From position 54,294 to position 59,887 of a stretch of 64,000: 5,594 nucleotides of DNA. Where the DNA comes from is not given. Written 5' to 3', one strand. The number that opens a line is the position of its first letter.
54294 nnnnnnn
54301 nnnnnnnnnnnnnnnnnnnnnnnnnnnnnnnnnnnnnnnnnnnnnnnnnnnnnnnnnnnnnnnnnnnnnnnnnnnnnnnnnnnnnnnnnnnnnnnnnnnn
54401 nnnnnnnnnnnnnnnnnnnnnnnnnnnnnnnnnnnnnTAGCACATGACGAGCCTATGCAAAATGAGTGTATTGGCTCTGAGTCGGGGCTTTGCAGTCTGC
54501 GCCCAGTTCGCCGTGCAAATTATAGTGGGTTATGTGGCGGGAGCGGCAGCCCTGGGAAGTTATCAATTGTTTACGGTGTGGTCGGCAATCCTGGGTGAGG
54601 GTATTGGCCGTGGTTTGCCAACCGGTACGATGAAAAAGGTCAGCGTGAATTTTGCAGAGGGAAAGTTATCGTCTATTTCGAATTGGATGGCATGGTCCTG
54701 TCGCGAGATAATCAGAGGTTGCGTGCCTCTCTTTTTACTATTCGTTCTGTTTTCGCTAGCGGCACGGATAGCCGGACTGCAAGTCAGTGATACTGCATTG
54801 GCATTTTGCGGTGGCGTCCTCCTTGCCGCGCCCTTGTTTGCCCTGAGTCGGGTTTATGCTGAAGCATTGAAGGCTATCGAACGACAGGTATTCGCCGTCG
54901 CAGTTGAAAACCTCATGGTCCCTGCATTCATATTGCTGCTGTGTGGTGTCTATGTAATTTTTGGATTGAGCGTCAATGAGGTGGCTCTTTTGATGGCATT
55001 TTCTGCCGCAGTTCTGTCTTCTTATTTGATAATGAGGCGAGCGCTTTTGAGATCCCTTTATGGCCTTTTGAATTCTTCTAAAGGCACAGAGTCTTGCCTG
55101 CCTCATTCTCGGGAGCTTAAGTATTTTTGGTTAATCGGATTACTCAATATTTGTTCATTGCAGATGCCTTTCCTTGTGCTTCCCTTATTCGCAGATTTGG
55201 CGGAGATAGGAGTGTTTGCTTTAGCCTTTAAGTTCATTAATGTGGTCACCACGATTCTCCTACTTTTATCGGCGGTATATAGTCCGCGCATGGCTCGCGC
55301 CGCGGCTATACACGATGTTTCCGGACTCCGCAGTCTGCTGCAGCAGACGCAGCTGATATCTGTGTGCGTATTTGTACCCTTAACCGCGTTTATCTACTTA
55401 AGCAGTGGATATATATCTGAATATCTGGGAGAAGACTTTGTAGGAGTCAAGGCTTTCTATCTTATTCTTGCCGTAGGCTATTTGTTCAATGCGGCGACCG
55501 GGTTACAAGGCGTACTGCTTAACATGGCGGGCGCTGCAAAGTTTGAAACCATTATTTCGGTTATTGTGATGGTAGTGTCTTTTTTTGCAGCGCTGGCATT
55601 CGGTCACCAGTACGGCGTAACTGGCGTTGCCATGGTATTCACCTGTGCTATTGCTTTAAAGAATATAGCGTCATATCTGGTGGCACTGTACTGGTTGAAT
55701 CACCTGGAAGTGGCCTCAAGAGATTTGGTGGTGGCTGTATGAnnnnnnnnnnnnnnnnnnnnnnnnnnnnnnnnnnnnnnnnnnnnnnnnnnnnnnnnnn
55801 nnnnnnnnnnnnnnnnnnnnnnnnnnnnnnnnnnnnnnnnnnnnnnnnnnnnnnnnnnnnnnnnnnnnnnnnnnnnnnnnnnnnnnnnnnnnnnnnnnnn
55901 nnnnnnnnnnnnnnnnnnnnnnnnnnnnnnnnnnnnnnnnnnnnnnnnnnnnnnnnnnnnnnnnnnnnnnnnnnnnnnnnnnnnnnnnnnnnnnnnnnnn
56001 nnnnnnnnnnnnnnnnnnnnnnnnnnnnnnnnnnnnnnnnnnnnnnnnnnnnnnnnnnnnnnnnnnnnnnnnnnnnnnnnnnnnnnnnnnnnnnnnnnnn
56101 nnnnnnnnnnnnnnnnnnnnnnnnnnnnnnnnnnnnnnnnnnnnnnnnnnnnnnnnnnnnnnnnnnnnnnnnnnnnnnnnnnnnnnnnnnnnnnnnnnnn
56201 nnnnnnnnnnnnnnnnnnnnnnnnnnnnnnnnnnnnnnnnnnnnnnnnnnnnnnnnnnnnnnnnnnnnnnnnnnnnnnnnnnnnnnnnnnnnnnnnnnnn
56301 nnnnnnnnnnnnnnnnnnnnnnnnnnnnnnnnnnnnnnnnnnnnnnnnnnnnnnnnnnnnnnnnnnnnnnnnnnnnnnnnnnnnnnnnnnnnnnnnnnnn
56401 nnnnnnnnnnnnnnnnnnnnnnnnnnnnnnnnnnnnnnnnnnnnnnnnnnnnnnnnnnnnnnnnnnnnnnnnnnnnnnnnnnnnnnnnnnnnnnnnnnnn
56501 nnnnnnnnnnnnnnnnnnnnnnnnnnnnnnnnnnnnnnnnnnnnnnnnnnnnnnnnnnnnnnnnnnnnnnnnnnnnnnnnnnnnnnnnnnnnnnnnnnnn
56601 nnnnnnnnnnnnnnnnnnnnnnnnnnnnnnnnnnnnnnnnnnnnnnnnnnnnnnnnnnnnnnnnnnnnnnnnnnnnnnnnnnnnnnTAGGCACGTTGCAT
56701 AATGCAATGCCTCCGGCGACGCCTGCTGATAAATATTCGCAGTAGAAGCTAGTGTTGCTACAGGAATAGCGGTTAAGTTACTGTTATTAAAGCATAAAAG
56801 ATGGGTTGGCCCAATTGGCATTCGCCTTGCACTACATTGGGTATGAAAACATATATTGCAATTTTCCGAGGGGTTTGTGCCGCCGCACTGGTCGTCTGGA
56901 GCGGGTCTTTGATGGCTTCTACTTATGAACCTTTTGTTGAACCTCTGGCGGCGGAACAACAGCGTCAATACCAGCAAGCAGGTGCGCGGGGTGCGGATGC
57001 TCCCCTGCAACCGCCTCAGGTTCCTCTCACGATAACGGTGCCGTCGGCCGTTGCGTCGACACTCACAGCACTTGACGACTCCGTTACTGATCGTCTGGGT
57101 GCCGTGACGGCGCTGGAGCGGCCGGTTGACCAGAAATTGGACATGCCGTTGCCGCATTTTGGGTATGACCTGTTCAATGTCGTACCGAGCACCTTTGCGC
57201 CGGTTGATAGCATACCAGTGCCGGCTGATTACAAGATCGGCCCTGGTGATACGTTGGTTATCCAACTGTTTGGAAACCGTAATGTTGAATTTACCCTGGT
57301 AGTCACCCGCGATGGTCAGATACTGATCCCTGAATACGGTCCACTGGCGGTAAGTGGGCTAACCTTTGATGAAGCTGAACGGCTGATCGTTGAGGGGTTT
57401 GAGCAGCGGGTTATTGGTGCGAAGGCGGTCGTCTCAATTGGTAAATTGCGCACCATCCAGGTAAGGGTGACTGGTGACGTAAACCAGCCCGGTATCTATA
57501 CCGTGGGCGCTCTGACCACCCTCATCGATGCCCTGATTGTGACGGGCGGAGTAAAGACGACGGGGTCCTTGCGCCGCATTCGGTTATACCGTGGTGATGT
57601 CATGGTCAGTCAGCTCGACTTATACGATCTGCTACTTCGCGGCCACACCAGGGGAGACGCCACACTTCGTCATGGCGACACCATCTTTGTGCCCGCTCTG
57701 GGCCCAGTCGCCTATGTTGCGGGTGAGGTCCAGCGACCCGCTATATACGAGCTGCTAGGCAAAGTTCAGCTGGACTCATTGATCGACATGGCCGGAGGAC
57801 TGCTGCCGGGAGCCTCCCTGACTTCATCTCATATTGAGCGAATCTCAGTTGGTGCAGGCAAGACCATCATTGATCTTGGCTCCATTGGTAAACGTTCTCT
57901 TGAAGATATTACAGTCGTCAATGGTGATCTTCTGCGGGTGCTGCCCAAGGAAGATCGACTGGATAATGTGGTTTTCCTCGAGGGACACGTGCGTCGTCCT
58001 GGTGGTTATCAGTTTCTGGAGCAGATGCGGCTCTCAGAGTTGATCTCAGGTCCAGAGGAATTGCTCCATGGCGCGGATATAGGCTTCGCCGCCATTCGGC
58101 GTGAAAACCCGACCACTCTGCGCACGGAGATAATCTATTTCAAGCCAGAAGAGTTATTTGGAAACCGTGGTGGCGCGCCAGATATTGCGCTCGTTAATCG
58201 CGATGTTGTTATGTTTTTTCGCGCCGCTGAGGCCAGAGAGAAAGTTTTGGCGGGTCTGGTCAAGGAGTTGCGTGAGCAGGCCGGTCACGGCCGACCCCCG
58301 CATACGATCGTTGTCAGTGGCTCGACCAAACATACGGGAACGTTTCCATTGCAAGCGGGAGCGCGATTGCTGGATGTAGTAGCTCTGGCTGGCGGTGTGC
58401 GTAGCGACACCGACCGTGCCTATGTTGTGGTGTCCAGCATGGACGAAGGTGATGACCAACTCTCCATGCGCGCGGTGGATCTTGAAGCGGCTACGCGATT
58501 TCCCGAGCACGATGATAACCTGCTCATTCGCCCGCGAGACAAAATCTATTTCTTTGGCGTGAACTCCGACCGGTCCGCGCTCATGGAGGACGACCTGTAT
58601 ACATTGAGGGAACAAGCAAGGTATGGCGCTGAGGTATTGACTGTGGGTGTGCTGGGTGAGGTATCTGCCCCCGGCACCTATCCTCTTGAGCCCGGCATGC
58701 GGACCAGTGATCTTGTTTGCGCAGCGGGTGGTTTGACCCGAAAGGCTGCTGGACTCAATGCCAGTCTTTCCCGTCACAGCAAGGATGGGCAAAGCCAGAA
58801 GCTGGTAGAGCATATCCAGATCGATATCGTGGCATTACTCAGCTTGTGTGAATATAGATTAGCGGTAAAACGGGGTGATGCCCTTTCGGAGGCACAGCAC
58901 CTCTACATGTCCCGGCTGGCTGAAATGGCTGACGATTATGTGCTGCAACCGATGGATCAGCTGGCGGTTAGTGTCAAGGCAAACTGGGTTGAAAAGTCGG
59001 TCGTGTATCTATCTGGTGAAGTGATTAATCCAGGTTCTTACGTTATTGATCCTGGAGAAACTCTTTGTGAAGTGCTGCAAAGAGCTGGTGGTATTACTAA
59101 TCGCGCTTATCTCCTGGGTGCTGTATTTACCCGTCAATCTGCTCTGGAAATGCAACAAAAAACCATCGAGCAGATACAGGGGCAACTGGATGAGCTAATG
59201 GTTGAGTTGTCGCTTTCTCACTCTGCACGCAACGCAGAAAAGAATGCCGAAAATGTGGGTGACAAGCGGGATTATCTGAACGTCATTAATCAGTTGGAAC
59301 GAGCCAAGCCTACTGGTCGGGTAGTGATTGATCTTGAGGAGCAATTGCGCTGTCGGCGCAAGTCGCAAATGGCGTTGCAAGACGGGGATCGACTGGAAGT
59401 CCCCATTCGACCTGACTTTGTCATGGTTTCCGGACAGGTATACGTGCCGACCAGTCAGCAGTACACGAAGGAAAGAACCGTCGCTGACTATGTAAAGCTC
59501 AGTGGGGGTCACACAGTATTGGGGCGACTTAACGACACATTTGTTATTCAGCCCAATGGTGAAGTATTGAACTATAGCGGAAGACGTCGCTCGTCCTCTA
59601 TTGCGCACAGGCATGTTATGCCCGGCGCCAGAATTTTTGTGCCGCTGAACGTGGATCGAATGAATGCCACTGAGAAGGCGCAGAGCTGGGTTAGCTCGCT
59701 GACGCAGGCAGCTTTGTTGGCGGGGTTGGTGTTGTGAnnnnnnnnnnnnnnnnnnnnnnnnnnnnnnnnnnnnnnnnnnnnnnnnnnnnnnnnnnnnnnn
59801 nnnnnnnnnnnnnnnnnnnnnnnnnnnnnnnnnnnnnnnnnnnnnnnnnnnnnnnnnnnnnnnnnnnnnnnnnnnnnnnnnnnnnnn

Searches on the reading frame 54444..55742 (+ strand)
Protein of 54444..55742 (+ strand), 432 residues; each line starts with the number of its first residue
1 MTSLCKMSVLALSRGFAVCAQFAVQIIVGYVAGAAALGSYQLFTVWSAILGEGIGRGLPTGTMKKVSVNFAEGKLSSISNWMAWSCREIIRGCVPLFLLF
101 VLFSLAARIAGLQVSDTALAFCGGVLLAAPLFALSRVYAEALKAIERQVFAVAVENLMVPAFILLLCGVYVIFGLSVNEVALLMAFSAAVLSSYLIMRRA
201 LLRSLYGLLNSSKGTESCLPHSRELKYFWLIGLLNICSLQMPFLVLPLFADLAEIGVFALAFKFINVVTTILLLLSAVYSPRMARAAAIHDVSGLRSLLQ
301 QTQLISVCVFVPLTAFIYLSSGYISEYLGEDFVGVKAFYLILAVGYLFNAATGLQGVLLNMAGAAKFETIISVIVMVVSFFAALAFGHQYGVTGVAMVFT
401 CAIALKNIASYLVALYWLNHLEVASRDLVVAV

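Call 7: search_protein_families(library=pfam, proteins=[window:54444-55742:+])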
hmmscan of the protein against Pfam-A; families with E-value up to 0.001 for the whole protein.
window:54444-55742:+ (432 aa): 1 family
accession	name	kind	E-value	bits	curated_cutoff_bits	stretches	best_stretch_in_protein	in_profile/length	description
PF01554.23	MatE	-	3.4e-06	27.3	24.9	1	237-380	12-156/161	MatE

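Call 8: search_protein_families(library=ncbifam, proteins=[window:54444-55742:+])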
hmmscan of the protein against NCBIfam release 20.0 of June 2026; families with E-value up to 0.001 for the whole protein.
window:54444-55742:+ (432 aa): 0 families

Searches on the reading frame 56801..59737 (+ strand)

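Call 7: search_protein_families(library=pfam, proteins=[window:56801-59737:+])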
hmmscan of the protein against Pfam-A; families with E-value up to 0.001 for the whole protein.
window:56801-59737:+ (978 aa): 3 families
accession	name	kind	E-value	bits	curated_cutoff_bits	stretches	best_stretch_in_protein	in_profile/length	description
PF10531.15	SLBB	-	3.2e-56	187.4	27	5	303-352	1-48/55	SLBB domain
PF22461.2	SLBB_2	-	8.5e-36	122.4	27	3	220-297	2-79/79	SLBB domain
PF02563.21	Poly_export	-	2.2e-17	63.4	28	1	139-209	2-72/77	Polysaccharide biosynthesis/export protein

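Call 8: search_protein_families(library=ncbifam, proteins=[window:56801-59737:+])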
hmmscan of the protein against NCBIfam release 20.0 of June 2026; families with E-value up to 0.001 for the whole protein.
window:56801-59737:+ (978 aa): 6 families
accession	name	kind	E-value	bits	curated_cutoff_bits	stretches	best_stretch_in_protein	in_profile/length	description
TIGR03028.1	EpsE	equivalog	1.3e-50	172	262.65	3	143-339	1-200/239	polysaccharide export protein EpsE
TIGR03027.2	pepcterm_export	equivalog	1.6e-35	122.2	180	2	143-298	2-165/169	XrtA/PEP-CTERM system exopolysaccharide export protein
NF011658.0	PRK15078.1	subfamily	4.1e-19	68.6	333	1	167-316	119-269/380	polysaccharide export protein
NF041843.1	EpsY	equivalog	2.1e-15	56.5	320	1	142-261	51-170/211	exopolysaccharide export protein EpsY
TIGR01959.1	nuoF_fam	equivalog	4.2e-06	25.4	558.65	0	305-342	238-276/410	NADH-quinone oxidoreductase subunit NuoF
NF045978.1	ComEA_MAG0490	equivalog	0.00014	21.7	98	0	731-763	39-71/162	MAG0490 family ComEA-like DNA-binding protein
